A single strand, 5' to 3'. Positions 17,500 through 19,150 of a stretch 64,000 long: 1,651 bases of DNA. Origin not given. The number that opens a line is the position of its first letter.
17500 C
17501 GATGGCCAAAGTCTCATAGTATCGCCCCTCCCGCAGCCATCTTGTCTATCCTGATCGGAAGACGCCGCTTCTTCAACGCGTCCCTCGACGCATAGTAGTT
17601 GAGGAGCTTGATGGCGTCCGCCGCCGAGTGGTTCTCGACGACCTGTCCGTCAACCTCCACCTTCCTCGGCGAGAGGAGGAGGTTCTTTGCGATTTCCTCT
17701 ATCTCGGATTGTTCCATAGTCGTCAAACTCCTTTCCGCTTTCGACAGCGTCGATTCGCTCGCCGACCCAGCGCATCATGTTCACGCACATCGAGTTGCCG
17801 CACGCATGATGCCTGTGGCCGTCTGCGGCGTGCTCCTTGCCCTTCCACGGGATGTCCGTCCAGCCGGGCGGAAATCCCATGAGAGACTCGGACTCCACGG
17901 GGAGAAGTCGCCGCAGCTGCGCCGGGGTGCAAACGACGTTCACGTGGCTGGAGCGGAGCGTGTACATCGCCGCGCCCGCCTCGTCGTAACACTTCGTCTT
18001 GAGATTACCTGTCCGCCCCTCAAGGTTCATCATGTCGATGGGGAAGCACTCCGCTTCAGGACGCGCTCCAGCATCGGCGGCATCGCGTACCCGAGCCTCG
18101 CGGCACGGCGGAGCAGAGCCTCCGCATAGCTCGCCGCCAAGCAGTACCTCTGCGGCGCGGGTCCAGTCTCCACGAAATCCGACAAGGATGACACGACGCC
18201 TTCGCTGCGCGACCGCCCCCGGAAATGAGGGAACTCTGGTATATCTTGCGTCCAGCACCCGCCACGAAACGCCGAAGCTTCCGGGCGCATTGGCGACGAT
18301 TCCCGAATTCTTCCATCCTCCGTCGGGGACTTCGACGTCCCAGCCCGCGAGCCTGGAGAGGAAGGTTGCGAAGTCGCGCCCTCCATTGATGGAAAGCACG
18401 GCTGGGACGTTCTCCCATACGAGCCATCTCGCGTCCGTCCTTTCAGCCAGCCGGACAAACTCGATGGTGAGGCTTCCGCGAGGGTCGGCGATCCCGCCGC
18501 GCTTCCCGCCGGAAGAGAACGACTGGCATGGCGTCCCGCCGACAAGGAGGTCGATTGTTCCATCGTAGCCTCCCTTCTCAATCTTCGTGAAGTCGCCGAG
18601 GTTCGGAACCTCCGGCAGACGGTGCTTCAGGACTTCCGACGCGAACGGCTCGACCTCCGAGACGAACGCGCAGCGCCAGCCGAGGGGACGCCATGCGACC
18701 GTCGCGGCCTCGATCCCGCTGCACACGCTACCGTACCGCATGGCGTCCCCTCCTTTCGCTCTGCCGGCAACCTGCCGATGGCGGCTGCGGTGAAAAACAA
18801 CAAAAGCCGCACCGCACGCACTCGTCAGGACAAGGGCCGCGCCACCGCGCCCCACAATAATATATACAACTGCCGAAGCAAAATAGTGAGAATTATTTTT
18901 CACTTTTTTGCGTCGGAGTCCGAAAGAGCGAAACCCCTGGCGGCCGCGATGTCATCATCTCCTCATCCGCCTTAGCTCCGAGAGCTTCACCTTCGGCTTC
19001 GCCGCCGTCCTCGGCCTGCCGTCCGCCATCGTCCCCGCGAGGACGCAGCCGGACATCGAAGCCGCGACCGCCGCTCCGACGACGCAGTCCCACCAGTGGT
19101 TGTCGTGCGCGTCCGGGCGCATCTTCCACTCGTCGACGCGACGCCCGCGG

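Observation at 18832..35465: About 60-bp AT-rich conserved element present twice, each at the 5' side of a minus-strand operon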

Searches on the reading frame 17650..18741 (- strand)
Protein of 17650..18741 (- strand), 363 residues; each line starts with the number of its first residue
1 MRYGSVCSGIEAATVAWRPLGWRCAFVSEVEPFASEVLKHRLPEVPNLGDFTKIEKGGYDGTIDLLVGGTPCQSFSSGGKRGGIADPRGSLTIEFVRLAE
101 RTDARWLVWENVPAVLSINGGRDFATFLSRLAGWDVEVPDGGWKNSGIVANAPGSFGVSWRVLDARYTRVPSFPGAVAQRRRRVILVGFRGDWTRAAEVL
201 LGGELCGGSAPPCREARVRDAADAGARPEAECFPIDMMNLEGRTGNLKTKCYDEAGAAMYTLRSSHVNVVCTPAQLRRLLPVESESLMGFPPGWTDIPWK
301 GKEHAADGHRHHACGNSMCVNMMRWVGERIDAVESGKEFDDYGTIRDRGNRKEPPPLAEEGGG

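Call 15: search_protein_families(library=pfam, proteins=[window:17650-18741:-], max_evalue=0.01)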
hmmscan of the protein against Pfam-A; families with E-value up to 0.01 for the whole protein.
window:17650-18741:- (363 aa): 1 family
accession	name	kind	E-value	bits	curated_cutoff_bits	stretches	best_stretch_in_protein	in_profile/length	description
PF00145.23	DNA_methylase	-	8.1e-35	121.2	22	1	2-192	2-164/324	C-5 cytosine-specific DNA methylase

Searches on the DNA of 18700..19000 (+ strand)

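Call 14: search_dna_similar(query=window:18700-19000:+, collection=phages, mode=distant, max_evalue=0.01)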
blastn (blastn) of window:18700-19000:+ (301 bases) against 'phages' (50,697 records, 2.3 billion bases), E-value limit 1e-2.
Records with a match: 3; places in all: 3; records where one place covers at least 80% of the query: 0.
Best place of each record, by identity: 90-95% 1; 80-90% 2.
By first word of the organism name: Burkholderia 2; Caulobacter 1.
By host as written in the record: - 2; Caulobacter vibrioides CB15 1.
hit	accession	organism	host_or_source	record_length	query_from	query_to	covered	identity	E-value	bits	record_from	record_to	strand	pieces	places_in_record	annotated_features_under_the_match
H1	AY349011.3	Burkholderia phage Bcep22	-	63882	2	52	17%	86.3%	3e-7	62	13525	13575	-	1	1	putative DNA methylase | hypothetical protein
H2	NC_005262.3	Burkholderia phage Bcep22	-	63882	2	52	17%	86.3%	3e-7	62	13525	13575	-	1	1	DNA methyltransferase | hypothetical protein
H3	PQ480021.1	Caulobacter phage DMCA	Caulobacter vibrioides CB15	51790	2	36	12%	91.4%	6e-4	51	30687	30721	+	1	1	cytosine-specific DNA methyltransferase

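Call 96: search_rna_families(source=window, start=18700, end=18960, threshold=evalue, max_evalue=1)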
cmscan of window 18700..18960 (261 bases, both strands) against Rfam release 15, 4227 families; matches with E-value up to 1: 2.
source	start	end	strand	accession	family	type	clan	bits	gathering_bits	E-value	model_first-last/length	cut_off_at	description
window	18868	18920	+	RF03765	mir-2059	Gene; miRNA;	-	20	90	0.14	1-68/68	no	mir-2059 microRNA precursor family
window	18782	18810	+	RF01426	snoR126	Gene; snRNA; snoRNA; CD-box;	-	17.9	39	0.77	1-101/101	no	small nucleolar RNA snoR126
